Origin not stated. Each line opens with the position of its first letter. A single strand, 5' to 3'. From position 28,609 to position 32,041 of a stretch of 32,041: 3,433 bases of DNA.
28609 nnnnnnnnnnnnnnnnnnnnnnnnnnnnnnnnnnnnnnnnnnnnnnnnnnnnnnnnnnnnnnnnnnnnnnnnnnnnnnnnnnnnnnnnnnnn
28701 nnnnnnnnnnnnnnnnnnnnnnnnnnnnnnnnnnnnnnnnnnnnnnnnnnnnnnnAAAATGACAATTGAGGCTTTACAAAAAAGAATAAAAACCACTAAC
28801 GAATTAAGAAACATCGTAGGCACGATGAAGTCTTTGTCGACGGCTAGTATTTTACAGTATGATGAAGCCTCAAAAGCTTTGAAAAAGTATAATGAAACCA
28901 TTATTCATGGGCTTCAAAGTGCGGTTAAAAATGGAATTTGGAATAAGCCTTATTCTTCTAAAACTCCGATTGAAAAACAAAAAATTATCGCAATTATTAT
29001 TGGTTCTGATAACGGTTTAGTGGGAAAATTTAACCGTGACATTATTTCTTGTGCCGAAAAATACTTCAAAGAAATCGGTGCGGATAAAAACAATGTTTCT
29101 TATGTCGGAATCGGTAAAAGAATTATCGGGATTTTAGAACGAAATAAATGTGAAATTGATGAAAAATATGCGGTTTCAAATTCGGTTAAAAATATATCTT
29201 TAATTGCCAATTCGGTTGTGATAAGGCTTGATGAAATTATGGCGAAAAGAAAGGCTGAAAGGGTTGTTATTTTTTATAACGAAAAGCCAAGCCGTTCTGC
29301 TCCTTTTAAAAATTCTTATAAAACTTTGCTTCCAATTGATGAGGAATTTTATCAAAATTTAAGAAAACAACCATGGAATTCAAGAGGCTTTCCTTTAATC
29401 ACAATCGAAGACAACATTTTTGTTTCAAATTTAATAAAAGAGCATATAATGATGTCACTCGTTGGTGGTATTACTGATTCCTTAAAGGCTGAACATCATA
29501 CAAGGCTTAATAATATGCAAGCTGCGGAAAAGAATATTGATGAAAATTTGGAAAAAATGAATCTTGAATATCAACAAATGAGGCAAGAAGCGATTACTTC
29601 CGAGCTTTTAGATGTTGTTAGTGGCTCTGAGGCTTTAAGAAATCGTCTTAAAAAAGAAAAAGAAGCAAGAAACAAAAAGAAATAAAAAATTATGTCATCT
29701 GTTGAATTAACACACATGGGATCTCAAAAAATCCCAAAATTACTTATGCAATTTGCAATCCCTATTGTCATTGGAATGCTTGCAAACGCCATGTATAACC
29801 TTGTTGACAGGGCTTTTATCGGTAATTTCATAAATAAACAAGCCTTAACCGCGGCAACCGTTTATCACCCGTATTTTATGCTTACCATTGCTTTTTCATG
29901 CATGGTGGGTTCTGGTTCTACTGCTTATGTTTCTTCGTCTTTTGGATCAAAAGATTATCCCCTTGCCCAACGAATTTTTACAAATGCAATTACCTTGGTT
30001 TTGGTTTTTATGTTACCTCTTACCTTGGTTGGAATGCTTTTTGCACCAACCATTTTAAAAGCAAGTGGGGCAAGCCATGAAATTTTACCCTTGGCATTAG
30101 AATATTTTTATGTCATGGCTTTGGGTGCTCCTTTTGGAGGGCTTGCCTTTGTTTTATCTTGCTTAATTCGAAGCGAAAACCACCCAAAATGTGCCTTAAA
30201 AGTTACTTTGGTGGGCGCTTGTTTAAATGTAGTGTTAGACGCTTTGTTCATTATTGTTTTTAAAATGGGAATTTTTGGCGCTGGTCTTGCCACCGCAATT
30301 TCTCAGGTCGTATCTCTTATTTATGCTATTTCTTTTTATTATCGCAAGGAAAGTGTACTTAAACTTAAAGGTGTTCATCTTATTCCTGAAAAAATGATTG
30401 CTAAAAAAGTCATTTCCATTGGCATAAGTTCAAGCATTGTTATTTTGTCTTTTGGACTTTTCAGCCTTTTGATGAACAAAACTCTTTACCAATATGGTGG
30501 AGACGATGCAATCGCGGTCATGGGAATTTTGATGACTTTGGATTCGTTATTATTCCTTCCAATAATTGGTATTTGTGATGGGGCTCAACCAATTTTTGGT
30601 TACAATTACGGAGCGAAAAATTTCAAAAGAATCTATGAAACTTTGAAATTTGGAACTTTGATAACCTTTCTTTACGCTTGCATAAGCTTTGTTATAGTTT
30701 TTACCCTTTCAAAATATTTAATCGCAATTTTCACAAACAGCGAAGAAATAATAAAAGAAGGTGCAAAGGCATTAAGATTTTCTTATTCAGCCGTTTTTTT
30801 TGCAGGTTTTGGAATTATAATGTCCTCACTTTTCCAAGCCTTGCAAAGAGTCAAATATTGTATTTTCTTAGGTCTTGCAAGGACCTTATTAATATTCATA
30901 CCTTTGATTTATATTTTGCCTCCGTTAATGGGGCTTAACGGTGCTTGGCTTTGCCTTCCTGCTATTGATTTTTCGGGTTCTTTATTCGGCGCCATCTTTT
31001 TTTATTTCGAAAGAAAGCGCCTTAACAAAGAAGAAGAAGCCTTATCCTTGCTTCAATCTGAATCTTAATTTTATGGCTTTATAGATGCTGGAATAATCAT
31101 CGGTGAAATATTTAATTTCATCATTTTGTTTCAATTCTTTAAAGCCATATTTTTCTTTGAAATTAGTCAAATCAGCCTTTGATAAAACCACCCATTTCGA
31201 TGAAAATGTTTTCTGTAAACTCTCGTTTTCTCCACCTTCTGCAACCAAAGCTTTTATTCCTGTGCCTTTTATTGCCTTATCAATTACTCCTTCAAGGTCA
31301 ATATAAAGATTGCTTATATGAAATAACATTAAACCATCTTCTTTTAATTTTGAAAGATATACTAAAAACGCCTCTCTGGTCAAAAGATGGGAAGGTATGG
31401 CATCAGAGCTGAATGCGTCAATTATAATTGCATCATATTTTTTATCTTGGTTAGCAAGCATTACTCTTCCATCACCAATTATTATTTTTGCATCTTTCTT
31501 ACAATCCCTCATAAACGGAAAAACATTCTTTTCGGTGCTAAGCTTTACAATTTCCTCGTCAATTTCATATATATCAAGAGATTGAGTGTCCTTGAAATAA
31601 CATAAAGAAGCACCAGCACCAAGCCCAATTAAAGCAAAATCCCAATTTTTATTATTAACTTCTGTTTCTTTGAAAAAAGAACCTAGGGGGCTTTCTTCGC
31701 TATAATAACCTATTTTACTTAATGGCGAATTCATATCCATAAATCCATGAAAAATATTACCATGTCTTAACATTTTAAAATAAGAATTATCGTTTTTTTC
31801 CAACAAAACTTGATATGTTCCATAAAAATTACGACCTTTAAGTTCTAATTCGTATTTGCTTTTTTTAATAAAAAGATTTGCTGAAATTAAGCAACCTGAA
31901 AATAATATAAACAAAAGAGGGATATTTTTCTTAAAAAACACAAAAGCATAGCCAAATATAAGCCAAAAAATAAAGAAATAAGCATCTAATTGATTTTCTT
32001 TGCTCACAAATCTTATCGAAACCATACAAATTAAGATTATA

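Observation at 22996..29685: Complete N-type (N-ATPase) rotary ATPase operon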

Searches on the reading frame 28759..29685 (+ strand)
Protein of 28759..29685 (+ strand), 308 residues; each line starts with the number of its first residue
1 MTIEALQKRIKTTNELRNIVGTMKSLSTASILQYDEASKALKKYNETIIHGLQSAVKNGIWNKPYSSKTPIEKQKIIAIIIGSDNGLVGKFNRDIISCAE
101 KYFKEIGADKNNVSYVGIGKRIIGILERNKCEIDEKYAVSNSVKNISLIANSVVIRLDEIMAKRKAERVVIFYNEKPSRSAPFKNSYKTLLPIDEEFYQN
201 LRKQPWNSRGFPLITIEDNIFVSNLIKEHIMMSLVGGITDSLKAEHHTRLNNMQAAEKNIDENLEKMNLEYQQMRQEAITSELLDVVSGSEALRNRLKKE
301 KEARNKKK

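Call 3: search_protein_families(library=ncbifam, proteins=[window:28759-29685:+], max_evalue=0.01)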
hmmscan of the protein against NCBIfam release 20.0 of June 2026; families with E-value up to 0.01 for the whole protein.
window:28759-29685:+ (308 aa): 13 families
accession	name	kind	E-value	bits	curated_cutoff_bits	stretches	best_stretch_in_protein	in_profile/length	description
TIGR03323.1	alt_F1F0_F1_gam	exception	1.4e-68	231.4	282.35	1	6-293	1-285/285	alternate F1F0 ATPase, F1 subunit gamma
TIGR01146.1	ATPsyn_F1gamma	equivalog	4.3e-35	121.9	194.45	1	2-293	3-286/286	ATP synthase F1 subunit gamma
NF009959.0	PRK13426.1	equivalog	1.5e-28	100.3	394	1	6-292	7-290/291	F0F1 ATP synthase subunit gamma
NF010708.0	PRK14110.1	equivalog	3.9e-27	95.4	445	1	6-293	9-290/291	F0F1 ATP synthase subunit gamma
NF009957.0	PRK13424.1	equivalog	6.8e-26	91.2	436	1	71-294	72-290/291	F0F1 ATP synthase subunit gamma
NF004145.0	PRK05621.1-2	equivalog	3.2e-25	89.2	317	1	3-295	4-304/306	F0F1 ATP synthase subunit gamma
NF009958.0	PRK13425.1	equivalog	4.4e-25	88.7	501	1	2-295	3-292/292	F0F1 ATP synthase subunit gamma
NF004147.0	PRK05621.2-1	equivalog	1.7e-24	87.2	382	1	3-293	5-292/293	F0F1 ATP synthase subunit gamma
NF004146.0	PRK05621.1-4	equivalog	3.6e-22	79.1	342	1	3-293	4-296/296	F0F1 ATP synthase subunit gamma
NF004144.0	PRK05621.1-1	equivalog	3.7e-22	79.1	372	1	6-292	7-286/287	F0F1 ATP synthase subunit gamma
NF009960.0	PRK13427.1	equivalog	1.9e-18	67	432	1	5-293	6-288/289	F0F1 ATP synthase subunit gamma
NF010709.0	PRK14111.1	equivalog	5.6e-18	65.4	425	1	6-294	7-289/290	F0F1 ATP synthase subunit gamma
NF009956.0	PRK13422.1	equivalog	2.8e-09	36.8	582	1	43-292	44-297/298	F0F1 ATP synthase subunit gamma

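Call 4: search_protein_families(library=pfam, proteins=[window:28759-29685:+], max_evalue=0.01)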
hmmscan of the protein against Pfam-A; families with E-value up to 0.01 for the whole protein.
window:28759-29685:+ (308 aa): 1 family
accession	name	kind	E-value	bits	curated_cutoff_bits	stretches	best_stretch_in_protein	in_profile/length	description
PF00231.24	ATP-synt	-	1.7e-48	166.2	39.9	1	3-293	2-285/285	ATP synthase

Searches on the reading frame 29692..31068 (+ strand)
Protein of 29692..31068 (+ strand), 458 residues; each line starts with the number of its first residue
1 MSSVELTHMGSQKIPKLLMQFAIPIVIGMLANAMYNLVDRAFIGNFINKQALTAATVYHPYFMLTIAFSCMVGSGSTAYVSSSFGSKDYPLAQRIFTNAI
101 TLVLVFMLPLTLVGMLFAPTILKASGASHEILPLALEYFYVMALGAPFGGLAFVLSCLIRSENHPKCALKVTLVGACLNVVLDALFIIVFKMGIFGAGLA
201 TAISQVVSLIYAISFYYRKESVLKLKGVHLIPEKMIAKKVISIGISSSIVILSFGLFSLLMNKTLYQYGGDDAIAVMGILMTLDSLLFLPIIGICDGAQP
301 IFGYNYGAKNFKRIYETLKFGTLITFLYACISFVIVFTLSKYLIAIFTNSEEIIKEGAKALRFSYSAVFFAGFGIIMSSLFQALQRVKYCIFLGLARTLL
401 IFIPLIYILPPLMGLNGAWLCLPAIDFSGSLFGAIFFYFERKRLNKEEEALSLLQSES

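Call 18: search_protein_families(library=ncbifam, proteins=[window:29692-31068:+], max_evalue=0.00001)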
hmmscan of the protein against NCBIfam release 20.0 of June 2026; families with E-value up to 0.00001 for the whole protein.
window:29692-31068:+ (458 aa): 11 families
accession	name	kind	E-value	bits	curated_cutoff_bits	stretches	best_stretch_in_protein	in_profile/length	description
NF007130.1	PRK09575.1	equivalog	1.4e-69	235.5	445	1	13-425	3-415/435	MATE family efflux transporter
TIGR00797.1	matE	subfamily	3.2e-61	207.4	147.4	1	24-419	1-396/396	MATE family efflux transporter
NF000217.1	MATE_multi_FepA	equivalog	2.2e-49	168.7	900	1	12-443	11-439/443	multidrug efflux MATE transporter FepA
NF000131.1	MATE_multi_MepA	equivalog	3.6e-42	145.1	850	1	11-446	11-443/451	multidrug efflux MATE transporter MepA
NF041801.1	MATE_SolL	equivalog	2.8e-40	138.5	780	1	14-432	18-441/458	solanimycin export family MATE transporter SolL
NF052396.1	MATE_WgkD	equivalog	1.2e-20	73.9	510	1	18-407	5-392/428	tryglysin-associated MATE efflux transporter WgkD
NF007690.0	PRK10367.1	equivalog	5.3e-15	55.2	409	1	16-359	9-352/441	MATE family efflux transporter DinF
NF007562.1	PRK10189.1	equivalog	1.6e-13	50.2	465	1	19-422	30-442/470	EmmdR/YeeO family multidrug/toxin efflux MATE transporter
NF041358.1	GntT_guanitoxin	equivalog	1.5e-10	40.6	525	1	18-405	12-402/438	guanitoxin biosynthesis MATE family efflux transporter GntT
NF045539.1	MATE_efflux1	equivalog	4.8e-08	32.5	350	0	80-249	63-232/411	MATE family Na+-driven efflux transporter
NF045578.1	export_MbnM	equivalog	2.8e-06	26.6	285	1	70-259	51-234/410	methanobactin export MATE transporter MbnM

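Call 79: search_solved_structures(query=window:29692-31068:+, max_evalue=0.00001)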
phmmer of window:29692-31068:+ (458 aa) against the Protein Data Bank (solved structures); distinct sequences matched with E-value up to 0.00001: 15.
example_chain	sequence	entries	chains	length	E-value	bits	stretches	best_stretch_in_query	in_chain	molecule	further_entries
5c6o_A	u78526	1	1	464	2.3e-64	221.5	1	8-455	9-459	BH2163 protein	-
5c6n_A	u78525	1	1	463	1.4e-63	219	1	8-455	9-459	BH2163 protein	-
4lz6_A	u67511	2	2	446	1.1e-62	216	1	8-441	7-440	BH2163 protein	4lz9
4mlb_A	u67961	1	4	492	4.9e-41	144.7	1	16-441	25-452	PF0708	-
6hfb_A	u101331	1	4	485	5.1e-41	144.6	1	16-441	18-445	Uncharacterized protein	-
3vvn_A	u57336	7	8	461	7.1e-41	144.2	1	16-440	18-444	Putative uncharacterized protein | MOP transporter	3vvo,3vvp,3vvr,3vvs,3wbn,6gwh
6fhz_A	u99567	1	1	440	3.5e-40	141.9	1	16-439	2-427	Putative MOP flippase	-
3w4t_A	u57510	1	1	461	1.1e-39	140.2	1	16-440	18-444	Putative uncharacterized protein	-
4z3n_A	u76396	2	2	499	6e-24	88.4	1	13-416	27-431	Putative drug/sodium antiporter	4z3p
6fv6_A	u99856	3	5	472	1.2e-12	51.2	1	15-412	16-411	Aq128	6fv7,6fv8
6z70_A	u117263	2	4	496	1.4e-12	50.9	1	15-412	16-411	Aq128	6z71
6idp_A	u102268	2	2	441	1.6e-11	47.5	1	12-420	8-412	MATE family efflux transporter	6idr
6ids_A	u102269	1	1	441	9.4e-11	44.9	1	12-420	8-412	MATE family efflux transporter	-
9l7l_A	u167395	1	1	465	1.2e-08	38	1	18-423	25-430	HvAACT1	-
7dqk_A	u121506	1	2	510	2.6e-06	30.3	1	17-379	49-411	Protein DETOXIFICATION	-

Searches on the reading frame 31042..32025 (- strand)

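Call 18: search_protein_families(library=ncbifam, proteins=[window:31042-32025:-], max_evalue=0.00001)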
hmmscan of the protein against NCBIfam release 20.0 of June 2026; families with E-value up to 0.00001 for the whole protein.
window:31042-32025:- (327 aa): 4 families
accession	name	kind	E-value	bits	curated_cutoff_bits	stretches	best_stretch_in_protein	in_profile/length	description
NF037959.1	MFS_SpdSyn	subfamily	3.4e-13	49.1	40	1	124-239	273-387/480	fused MFS/spermidine synthase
NF003380.0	PRK04457.1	equivalog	9.6e-09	34.6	304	1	129-234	72-177/265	polyamine aminopropyltransferase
TIGR00417.1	speE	equivalog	9.9e-09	34.8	249.55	1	132-253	78-202/271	spermidine synthase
NF002010.0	PRK00811.1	equivalog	2.4e-08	33.5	260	1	140-247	95-203/287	polyamine aminopropyltransferase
